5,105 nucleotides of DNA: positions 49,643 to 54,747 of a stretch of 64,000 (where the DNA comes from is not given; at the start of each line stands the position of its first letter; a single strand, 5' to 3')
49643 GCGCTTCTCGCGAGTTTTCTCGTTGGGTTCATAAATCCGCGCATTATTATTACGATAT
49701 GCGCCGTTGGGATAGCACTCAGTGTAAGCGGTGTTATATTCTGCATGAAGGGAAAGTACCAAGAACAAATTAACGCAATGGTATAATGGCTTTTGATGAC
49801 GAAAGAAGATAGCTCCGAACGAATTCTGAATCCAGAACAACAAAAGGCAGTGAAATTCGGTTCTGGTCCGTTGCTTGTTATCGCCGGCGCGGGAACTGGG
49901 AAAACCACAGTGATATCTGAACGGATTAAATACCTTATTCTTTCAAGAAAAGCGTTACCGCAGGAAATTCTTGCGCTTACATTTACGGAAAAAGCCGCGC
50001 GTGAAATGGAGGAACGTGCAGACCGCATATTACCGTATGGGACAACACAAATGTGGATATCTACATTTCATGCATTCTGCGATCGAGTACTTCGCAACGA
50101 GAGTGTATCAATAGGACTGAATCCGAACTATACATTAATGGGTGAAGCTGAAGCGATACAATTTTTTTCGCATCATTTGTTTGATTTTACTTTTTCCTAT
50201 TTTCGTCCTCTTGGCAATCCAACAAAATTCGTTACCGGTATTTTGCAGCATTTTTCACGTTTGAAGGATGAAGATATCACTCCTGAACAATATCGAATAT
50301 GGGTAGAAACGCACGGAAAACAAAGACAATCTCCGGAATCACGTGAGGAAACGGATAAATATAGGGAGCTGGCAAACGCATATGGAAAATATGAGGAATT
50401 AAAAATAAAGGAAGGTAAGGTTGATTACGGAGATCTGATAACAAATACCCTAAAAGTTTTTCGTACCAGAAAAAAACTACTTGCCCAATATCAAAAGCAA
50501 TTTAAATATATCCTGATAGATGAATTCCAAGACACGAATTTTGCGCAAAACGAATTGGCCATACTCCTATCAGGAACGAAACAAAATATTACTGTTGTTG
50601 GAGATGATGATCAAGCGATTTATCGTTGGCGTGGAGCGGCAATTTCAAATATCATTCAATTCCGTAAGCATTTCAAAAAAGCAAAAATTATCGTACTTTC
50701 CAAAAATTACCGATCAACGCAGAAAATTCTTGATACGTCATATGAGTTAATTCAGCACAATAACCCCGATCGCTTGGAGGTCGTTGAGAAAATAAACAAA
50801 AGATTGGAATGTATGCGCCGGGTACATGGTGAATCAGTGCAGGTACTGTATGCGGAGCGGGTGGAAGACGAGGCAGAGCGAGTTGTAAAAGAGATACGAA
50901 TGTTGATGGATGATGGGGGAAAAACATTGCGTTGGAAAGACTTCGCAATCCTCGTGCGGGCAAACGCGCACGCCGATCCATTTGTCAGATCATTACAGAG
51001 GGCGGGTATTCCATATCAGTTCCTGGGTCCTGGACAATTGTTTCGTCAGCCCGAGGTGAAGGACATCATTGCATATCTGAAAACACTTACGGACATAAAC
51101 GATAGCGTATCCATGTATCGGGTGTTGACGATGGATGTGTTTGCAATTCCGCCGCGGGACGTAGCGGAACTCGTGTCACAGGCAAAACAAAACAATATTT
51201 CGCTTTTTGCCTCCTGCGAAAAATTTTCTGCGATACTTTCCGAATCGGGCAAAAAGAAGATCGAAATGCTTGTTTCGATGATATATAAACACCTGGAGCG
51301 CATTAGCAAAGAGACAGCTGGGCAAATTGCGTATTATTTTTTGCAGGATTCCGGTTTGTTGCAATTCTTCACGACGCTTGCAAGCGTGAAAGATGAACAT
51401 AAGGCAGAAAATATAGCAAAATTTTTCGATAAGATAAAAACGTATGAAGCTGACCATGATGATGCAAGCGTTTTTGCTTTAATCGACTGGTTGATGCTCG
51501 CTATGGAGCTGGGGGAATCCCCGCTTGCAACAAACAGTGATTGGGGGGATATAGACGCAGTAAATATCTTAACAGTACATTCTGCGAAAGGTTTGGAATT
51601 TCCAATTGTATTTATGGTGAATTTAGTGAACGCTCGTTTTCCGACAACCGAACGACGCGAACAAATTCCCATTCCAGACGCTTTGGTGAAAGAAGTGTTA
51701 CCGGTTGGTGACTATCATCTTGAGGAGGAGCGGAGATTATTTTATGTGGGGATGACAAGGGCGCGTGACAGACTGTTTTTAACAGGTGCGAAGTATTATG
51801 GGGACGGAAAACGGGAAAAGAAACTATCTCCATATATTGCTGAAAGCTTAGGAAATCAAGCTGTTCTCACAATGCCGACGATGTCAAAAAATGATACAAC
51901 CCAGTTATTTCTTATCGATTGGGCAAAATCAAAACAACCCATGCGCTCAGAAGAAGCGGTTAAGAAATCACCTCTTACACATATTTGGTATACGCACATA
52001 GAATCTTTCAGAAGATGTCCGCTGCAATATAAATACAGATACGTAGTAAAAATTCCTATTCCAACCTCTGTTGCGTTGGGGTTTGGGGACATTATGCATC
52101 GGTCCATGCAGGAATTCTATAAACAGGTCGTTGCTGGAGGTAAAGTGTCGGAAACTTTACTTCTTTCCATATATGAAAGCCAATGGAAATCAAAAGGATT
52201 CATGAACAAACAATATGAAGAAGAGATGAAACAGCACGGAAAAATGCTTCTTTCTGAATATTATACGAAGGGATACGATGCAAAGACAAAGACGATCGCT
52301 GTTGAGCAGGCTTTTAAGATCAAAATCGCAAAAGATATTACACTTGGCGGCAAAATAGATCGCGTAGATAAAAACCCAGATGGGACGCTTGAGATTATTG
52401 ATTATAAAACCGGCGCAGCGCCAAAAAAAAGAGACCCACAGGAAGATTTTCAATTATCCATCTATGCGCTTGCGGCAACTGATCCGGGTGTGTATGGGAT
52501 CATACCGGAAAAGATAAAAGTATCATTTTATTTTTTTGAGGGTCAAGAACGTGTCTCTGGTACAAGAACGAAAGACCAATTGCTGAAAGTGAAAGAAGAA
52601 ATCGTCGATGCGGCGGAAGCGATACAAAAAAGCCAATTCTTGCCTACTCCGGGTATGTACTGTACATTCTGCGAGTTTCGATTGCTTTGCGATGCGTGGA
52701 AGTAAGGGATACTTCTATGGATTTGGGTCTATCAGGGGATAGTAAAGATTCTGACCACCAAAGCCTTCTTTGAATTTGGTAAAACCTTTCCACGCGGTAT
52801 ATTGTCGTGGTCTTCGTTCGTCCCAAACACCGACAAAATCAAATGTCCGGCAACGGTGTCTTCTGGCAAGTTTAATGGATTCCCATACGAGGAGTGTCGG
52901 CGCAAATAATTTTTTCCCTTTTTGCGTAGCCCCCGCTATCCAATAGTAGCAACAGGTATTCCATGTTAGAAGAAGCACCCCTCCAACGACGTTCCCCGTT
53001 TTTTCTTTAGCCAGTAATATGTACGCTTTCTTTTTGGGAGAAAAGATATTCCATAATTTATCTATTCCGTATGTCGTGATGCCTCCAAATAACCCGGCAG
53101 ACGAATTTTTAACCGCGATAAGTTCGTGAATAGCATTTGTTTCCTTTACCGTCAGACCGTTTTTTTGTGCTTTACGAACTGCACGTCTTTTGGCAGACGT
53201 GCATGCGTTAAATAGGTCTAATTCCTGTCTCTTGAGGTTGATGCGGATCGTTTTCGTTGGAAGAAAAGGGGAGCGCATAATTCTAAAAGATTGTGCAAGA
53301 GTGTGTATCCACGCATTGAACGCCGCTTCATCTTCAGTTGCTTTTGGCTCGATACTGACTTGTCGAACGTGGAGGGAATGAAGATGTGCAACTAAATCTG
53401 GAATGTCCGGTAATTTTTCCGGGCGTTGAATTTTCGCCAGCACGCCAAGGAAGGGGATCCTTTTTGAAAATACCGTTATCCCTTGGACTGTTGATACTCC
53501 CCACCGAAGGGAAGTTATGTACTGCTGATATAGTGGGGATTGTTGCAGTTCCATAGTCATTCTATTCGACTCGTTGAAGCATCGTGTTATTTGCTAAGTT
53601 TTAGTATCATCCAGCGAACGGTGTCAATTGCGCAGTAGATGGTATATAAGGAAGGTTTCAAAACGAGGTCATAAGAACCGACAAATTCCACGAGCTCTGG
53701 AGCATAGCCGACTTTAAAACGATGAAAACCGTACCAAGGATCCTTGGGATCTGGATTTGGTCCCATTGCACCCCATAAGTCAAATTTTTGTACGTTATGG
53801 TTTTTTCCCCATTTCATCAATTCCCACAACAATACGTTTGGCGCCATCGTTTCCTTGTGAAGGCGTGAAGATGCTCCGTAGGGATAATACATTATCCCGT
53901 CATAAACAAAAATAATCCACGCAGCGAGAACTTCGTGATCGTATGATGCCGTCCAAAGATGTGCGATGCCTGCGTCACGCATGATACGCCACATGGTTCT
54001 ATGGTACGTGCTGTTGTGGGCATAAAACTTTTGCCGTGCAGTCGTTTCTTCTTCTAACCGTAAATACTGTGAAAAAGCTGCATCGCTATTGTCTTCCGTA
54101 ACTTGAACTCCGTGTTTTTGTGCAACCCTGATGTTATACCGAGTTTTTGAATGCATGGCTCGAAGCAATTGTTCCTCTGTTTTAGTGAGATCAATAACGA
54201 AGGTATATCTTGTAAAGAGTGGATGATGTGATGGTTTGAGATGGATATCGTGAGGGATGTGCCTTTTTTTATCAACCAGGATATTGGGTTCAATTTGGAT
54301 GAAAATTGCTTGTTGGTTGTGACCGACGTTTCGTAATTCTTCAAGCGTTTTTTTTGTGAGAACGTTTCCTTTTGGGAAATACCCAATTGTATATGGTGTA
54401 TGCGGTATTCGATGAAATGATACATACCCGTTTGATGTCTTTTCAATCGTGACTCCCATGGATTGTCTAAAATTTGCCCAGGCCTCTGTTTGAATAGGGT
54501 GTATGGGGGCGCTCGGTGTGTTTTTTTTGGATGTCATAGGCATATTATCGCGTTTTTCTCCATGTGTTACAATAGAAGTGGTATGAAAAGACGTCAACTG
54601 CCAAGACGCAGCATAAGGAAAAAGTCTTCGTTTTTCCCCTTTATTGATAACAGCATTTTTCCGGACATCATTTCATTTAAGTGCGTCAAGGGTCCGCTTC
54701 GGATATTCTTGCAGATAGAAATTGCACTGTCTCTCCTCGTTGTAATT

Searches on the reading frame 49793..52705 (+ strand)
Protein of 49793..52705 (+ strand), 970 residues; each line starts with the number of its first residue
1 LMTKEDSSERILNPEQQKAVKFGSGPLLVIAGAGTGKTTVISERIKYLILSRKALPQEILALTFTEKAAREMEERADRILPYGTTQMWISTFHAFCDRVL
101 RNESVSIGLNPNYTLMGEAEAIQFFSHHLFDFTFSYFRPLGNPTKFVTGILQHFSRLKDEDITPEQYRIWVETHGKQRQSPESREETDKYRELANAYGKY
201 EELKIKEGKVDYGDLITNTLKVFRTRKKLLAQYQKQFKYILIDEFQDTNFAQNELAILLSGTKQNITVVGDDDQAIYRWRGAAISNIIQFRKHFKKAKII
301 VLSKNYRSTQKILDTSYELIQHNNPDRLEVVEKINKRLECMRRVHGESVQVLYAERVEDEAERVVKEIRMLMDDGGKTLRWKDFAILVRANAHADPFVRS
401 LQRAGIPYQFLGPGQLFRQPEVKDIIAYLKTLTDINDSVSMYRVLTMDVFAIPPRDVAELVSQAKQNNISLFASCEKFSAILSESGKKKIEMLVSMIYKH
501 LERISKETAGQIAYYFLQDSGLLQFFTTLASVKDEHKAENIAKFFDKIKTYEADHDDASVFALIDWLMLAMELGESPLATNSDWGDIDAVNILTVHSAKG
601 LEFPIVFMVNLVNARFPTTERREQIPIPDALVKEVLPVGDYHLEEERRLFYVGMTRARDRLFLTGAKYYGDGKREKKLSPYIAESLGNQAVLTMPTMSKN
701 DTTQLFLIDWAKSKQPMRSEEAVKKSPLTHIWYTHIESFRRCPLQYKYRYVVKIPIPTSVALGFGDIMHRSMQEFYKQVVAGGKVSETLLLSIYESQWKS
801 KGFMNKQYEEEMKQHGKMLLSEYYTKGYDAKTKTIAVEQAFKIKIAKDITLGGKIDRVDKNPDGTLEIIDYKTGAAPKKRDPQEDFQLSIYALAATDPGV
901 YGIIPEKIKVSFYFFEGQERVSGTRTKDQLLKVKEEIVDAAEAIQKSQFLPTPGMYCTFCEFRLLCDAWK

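Call 48: search_protein_families(library=pfam, proteins=[window:49793-52705:+], max_evalue=0.0001)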
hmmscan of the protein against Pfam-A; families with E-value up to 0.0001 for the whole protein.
window:49793-52705:+ (970 aa): 7 families
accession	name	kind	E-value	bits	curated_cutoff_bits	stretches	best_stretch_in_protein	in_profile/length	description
PF00580.27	UvrD-helicase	-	9.4e-78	262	23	1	12-295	1-271/271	UvrD/REP helicase N-terminal domain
PF13361.12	UvrD_C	-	1.1e-62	213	25.6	1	300-666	1-348/350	UvrD-like helicase C-terminal domain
PF12705.13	PDDEXK_1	-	2.8e-37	129.4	22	1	734-967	5-247/247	PD-(D/E)XK nuclease superfamily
PF13245.12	AAA_19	-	2.8e-23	83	25.1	1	16-278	1-132/134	AAA domain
PF13538.12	UvrD_C_2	-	8.9e-13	48.3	27.4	1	638-663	26-51/52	UvrD-like helicase C-terminal domain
PF13604.12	AAA_30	-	9.2e-08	32.5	27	0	12-88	2-76/191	AAA domain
PF01443.25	Viral_helicase1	-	3.5e-06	27.5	21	0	220-307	44-131/228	Viral superfamily 1 RNA helicase core domain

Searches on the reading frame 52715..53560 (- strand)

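Call 48: search_protein_families(library=pfam, proteins=[window:52715-53560:-], max_evalue=0.0001)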
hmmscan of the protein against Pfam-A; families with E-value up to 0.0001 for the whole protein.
window:52715-53560:- (281 aa): 2 families
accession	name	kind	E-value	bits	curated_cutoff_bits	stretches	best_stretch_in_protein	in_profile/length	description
PF02388.22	FemAB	-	2.7e-12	46.7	24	1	184-270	300-381/406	FemAB family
PF13480.13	Acetyltransf_6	-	9.1e-08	32.8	22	1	166-244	59-136/143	Acetyltransferase (GNAT) domain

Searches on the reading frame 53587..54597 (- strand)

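Call 48: search_protein_families(library=pfam, proteins=[window:53587-54597:-], max_evalue=0.0001)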
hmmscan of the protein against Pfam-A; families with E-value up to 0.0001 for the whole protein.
window:53587-54597:- (336 aa): 2 families
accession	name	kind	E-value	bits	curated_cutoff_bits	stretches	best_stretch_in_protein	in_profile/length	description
PF02388.22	FemAB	-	1.2e-27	97.3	24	2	129-204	150-225/406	FemAB family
PF13480.13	Acetyltransf_6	-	5.5e-14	53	22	1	151-276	6-136/143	Acetyltransferase (GNAT) domain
